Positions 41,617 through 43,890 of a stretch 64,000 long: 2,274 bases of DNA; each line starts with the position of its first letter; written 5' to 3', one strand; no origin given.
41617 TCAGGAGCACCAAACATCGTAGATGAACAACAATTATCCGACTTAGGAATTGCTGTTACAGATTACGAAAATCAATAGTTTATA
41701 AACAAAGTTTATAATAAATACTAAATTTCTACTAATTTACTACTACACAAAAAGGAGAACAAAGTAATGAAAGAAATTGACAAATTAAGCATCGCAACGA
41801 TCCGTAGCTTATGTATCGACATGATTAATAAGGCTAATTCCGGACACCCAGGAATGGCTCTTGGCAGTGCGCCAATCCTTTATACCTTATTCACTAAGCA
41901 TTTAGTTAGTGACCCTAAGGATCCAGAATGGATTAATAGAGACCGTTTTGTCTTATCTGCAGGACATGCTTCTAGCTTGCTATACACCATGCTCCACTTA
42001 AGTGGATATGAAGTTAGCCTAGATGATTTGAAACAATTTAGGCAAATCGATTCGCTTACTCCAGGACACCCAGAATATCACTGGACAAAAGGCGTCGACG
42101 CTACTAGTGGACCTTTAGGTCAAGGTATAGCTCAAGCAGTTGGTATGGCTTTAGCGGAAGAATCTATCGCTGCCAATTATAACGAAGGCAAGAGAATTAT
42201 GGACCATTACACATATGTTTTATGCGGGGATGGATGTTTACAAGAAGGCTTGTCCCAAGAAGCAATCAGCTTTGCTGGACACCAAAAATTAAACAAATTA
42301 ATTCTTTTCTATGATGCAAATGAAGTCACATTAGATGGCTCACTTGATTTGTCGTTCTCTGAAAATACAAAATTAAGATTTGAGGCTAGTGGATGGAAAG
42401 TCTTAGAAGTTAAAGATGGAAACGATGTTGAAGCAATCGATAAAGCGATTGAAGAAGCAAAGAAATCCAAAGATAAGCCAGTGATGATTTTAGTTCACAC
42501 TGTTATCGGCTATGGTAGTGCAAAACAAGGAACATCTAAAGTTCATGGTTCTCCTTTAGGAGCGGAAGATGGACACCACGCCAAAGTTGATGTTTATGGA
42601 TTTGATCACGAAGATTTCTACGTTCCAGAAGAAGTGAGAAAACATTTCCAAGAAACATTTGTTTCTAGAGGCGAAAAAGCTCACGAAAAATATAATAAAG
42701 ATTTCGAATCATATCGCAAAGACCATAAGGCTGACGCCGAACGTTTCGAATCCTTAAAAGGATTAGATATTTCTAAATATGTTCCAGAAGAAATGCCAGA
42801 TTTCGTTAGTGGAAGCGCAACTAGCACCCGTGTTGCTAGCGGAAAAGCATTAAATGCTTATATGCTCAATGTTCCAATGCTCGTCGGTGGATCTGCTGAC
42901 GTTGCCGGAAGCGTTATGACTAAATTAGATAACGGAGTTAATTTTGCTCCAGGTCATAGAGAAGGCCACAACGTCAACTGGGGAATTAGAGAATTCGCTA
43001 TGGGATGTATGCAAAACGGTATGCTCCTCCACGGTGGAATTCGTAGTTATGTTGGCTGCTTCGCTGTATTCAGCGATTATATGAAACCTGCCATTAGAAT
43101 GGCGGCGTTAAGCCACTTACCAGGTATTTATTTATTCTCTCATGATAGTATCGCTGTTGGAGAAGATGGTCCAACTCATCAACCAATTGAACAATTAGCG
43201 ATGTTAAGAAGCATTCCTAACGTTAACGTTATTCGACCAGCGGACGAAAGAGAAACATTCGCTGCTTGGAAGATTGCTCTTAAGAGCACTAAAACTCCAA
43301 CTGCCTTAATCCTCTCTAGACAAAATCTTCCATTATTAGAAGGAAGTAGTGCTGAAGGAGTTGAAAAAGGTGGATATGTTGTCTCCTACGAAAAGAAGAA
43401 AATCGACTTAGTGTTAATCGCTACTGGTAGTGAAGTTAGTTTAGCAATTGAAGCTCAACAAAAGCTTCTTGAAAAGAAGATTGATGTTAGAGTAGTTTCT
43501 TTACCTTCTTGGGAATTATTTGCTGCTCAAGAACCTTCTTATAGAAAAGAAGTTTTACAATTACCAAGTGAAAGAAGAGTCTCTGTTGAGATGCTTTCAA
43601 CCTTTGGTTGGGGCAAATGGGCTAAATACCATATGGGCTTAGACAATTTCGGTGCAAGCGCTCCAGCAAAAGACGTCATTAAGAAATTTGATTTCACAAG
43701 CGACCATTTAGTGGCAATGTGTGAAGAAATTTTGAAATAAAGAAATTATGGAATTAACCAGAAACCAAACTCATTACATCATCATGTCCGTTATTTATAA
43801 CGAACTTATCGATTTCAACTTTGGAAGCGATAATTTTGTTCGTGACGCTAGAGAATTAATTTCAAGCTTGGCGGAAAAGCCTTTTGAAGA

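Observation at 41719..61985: Recurrent intergenic arrays of TACTAAT heptamers with exact 11-bp (one helical turn) phasing at four loci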

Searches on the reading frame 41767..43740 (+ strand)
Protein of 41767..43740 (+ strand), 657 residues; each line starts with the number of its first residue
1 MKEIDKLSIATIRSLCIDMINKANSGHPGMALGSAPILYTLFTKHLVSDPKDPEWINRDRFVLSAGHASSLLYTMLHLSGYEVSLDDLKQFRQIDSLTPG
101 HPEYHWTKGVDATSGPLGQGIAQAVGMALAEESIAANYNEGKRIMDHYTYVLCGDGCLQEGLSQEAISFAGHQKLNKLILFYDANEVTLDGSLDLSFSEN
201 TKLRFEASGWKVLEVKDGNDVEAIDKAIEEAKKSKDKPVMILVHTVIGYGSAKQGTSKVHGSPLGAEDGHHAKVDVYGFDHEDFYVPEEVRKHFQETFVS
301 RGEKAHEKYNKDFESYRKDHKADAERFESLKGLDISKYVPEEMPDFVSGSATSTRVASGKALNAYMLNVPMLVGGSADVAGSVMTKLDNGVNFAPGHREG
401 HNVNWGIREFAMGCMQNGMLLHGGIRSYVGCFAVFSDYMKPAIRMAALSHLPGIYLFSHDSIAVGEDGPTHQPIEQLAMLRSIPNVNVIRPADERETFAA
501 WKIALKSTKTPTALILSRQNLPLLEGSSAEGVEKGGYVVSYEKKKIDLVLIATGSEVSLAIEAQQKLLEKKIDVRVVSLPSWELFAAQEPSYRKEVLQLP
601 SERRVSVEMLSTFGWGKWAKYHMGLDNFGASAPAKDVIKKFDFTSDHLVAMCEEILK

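Call 11: find_encoding_contigs(protein=window:41767-43740:+, flank=10000, max_places=6)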
Protein window:41767-43740:+ (657 aa): 2 contigs read that carry it; 1 place shown.
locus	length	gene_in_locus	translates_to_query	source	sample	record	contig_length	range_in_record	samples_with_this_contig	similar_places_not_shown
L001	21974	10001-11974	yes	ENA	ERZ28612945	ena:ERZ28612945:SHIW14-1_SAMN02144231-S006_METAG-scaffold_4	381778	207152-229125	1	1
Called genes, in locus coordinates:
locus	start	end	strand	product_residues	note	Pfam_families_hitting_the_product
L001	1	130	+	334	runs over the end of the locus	PF05496:RuvB_N, PF01078:Mg_chelatase (faint), PF13191:AAA_16 (faint), PF13173:AAA_14 (weak), PF00004:AAA, PF07728:AAA_5, PF17864:AAA_lid_4, PF05491:WHD_RuvB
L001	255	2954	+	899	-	-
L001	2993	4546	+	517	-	PF01368:DHH, PF02272:DHHA1, PF17768:RecJ_OB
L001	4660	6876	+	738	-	PF13328:HD_4, PF01966:HD, PF04607:RelA_SpoT, PF02824:TGS, PF28438:RelA_RIS, PF13291:ACT_4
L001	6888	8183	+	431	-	PF13393:tRNA-synt_His, PF00587:tRNA-synt_2b, PF03129:HGTP_anticodon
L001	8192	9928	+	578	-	PF01336:tRNA_anti-codon, PF00152:tRNA-synt_2, PF01409:tRNA-synt_2d (faint), PF02938:GAD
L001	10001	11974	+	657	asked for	PF00456:Transketolase_N, PF13292:DXP_synthase_N (faint), PF02779:Transket_pyr, PF02780:Transketolase_C (weak), PF22613:Transketolase_C_1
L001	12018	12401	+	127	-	PF01029:NusB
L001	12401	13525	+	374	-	PF13742:tRNA_anti_2, PF01336:tRNA_anti-codon, PF02601:Exonuc_VII_L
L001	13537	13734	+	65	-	PF02609:Exonuc_VII_S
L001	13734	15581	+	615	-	PF13292:DXP_synthase_N, PF00456:Transketolase_N (faint), PF00676:E1_dh (weak), PF02779:Transket_pyr, PF02780:Transketolase_C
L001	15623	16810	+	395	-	PF00817:IMS, PF11798:IMS_HHH, PF11799:IMS_C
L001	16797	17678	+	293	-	PF02899:Phage_int_SAM_1, PF13495:Phage_int_SAM_4 (weak), PF00589:Phage_integrase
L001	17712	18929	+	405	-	PF01676:Metalloenzyme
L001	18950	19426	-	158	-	PF00528:BPD_transp_1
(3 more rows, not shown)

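Call 52: find_homologous_proteins(query=window:41767-43737:+, max_evalue=1e-100)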
Query window:41767-43737:+ (657 aa): 8000 proteins with E <= 1e-100 among 8000 candidates; the best 120 are listed.
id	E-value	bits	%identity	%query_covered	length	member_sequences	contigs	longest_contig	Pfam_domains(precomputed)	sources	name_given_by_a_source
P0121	0.0e+0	1431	95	100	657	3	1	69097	PF13292.12,PF22613.2,PF02780.26,PF02779.30,PF00456.27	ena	-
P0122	0.0e+0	1422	94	100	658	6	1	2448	PF22613.2,PF02780.26,PF02779.30,PF00456.27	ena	-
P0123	0.0e+0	1348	89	100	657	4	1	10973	PF22613.2,PF02780.26,PF02779.30,PF00456.27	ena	-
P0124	0.0e+0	1343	89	100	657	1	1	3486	PF22613.2,PF02780.26,PF02779.30,PF00456.27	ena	-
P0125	0.0e+0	1339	88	100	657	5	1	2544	PF22613.2,PF02780.26,PF02779.30,PF00456.27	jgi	jgi:transketolase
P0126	0.0e+0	1335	88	100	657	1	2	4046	PF22613.2,PF02780.26,PF02779.30,PF00456.27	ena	-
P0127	0.0e+0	1332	87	100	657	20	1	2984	PF22613.2,PF02780.26,PF02779.30,PF00456.27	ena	-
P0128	0.0e+0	1332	88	100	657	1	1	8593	PF22613.2,PF02780.26,PF02779.30,PF00456.27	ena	-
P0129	0.0e+0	1332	88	100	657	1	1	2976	PF22613.2,PF02780.26,PF02779.30,PF00456.27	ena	-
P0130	0.0e+0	1331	87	100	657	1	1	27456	PF22613.2,PF02780.26,PF02779.30,PF00456.27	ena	-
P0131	0.0e+0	1329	87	100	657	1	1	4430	PF22613.2,PF02780.26,PF02779.30,PF00456.27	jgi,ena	-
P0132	0.0e+0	1328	88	100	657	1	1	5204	PF22613.2,PF02780.26,PF02779.30,PF00456.27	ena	-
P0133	0.0e+0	1327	87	100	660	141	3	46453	PF22613.2,PF02780.26,PF02779.30,PF00456.27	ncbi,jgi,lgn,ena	-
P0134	0.0e+0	1325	88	100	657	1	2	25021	PF22613.2,PF02780.26,PF02779.30,PF00456.27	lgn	-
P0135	0.0e+0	1324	86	100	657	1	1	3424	PF22613.2,PF02780.26,PF02779.30,PF00456.27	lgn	-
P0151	0.0e+0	1310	85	100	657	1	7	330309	PF22613.2,PF02780.26,PF02779.30,PF00456.27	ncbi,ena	-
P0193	0.0e+0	1252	83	100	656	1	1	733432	PF22613.2,PF02780.26,PF02779.30,PF00456.27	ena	-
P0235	0.0e+0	1201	79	100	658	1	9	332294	PF22613.2,PF02780.26,PF02779.30,PF00456.27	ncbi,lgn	-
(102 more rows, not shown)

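Call 53: find_encoding_contigs(protein=P0193, flank=10000, max_places=1)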
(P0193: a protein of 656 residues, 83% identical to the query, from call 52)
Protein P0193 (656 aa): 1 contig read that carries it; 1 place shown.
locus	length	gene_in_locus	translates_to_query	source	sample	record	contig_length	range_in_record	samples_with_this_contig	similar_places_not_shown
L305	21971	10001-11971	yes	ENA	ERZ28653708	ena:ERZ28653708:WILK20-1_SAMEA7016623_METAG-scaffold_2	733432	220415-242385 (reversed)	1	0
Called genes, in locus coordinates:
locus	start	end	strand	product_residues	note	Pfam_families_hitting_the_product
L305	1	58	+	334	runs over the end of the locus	PF05496:RuvB_N, PF13173:AAA_14 (weak), PF00004:AAA, PF07728:AAA_5, PF17864:AAA_lid_4, PF05491:WHD_RuvB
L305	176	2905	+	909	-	PF02355:SecD_SecF_C (weak)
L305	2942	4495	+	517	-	PF01368:DHH, PF02272:DHHA1, PF17768:RecJ_OB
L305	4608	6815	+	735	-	PF13328:HD_4, PF01966:HD, PF04607:RelA_SpoT, PF02824:TGS, PF28438:RelA_RIS, PF13291:ACT_4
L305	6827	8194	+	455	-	PF13393:tRNA-synt_His, PF00587:tRNA-synt_2b, PF03129:HGTP_anticodon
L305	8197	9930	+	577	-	PF01336:tRNA_anti-codon, PF00152:tRNA-synt_2, PF01409:tRNA-synt_2d (faint), PF02938:GAD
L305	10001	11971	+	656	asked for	PF00456:Transketolase_N, PF02779:Transket_pyr, PF02780:Transketolase_C, PF22613:Transketolase_C_1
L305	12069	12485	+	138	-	PF01029:NusB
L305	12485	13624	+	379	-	PF13742:tRNA_anti_2, PF01336:tRNA_anti-codon, PF02601:Exonuc_VII_L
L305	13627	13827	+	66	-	PF02609:Exonuc_VII_S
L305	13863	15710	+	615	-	PF13292:DXP_synthase_N, PF00456:Transketolase_N (faint), PF02779:Transket_pyr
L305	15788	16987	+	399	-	PF00817:IMS, PF11798:IMS_HHH (weak), PF11799:IMS_C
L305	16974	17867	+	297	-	PF02899:Phage_int_SAM_1, PF00589:Phage_integrase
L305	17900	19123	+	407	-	PF01676:Metalloenzyme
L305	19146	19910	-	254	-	PF00528:BPD_transp_1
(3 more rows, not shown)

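Call 54: find_encoding_contigs(protein=P0235, flank=10000, max_places=1)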
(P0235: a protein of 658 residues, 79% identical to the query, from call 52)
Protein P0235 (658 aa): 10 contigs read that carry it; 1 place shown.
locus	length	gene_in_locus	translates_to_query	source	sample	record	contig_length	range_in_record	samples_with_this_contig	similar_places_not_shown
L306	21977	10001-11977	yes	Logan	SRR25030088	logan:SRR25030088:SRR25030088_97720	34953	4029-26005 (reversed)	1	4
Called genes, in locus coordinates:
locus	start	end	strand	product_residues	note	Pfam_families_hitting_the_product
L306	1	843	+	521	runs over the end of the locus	PF01368:DHH, PF02272:DHHA1, PF17768:RecJ_OB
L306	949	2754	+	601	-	PF00664:ABC_membrane, PF00005:ABC_tran, PF02463:SMC_N (faint)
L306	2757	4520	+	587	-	PF00664:ABC_membrane, PF02463:SMC_N (faint), PF00005:ABC_tran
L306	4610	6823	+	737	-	PF13328:HD_4, PF01966:HD, PF04607:RelA_SpoT, PF02824:TGS, PF28438:RelA_RIS, PF13291:ACT_4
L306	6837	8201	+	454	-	PF13393:tRNA-synt_His, PF00587:tRNA-synt_2b, PF03129:HGTP_anticodon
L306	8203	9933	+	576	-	PF01336:tRNA_anti-codon, PF00152:tRNA-synt_2, PF01409:tRNA-synt_2d (faint), PF02938:GAD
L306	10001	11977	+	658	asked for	PF00456:Transketolase_N, PF02779:Transket_pyr, PF02780:Transketolase_C, PF22613:Transketolase_C_1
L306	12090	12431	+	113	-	-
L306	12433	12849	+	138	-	PF01029:NusB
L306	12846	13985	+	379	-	PF13742:tRNA_anti_2, PF01336:tRNA_anti-codon, PF02601:Exonuc_VII_L, PF01442:Apolipoprotein (faint), PF02601:Exonuc_VII_L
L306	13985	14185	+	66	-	PF02609:Exonuc_VII_S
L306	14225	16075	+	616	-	PF13292:DXP_synthase_N, PF00456:Transketolase_N (faint), PF02779:Transket_pyr, PF02780:Transketolase_C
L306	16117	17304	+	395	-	PF00817:IMS, PF11798:IMS_HHH (weak), PF11799:IMS_C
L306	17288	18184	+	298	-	PF02899:Phage_int_SAM_1, PF00589:Phage_integrase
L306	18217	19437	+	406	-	PF01676:Metalloenzyme, PF00884:Sulfatase (faint)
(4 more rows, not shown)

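Call 55: find_encoding_contigs(protein=P0151, flank=10000, max_places=1)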
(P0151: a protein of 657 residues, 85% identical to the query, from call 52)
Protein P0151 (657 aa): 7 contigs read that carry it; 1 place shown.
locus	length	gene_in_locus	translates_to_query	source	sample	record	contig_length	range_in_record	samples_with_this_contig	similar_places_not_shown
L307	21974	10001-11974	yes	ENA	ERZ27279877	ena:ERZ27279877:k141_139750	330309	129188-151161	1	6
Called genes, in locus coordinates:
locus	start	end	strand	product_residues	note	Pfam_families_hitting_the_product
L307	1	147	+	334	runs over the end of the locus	PF05496:RuvB_N, PF01078:Mg_chelatase (faint), PF13173:AAA_14 (weak), PF00004:AAA, PF07728:AAA_5, PF17864:AAA_lid_4, PF05491:WHD_RuvB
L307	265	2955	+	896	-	-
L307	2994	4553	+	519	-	PF01368:DHH, PF02272:DHHA1, PF17768:RecJ_OB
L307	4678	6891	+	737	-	PF13328:HD_4, PF01966:HD, PF04607:RelA_SpoT, PF02824:TGS, PF28438:RelA_RIS, PF13291:ACT_4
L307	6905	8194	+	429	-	PF13393:tRNA-synt_His, PF00587:tRNA-synt_2b, PF03129:HGTP_anticodon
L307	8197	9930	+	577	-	PF01336:tRNA_anti-codon, PF00152:tRNA-synt_2, PF01409:tRNA-synt_2d (faint), PF02938:GAD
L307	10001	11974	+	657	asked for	PF00456:Transketolase_N, PF02779:Transket_pyr, PF02780:Transketolase_C, PF22613:Transketolase_C_1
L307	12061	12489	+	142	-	PF01029:NusB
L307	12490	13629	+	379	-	PF13742:tRNA_anti_2, PF01336:tRNA_anti-codon, PF02601:Exonuc_VII_L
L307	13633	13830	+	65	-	PF02609:Exonuc_VII_S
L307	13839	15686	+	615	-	PF13292:DXP_synthase_N, PF00676:E1_dh (weak), PF02779:Transket_pyr, PF02780:Transketolase_C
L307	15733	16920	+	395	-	PF00817:IMS, PF11798:IMS_HHH (weak), PF11799:IMS_C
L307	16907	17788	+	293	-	PF02899:Phage_int_SAM_1, PF13495:Phage_int_SAM_4, PF00589:Phage_integrase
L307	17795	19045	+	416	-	PF01676:Metalloenzyme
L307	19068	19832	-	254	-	PF00528:BPD_transp_1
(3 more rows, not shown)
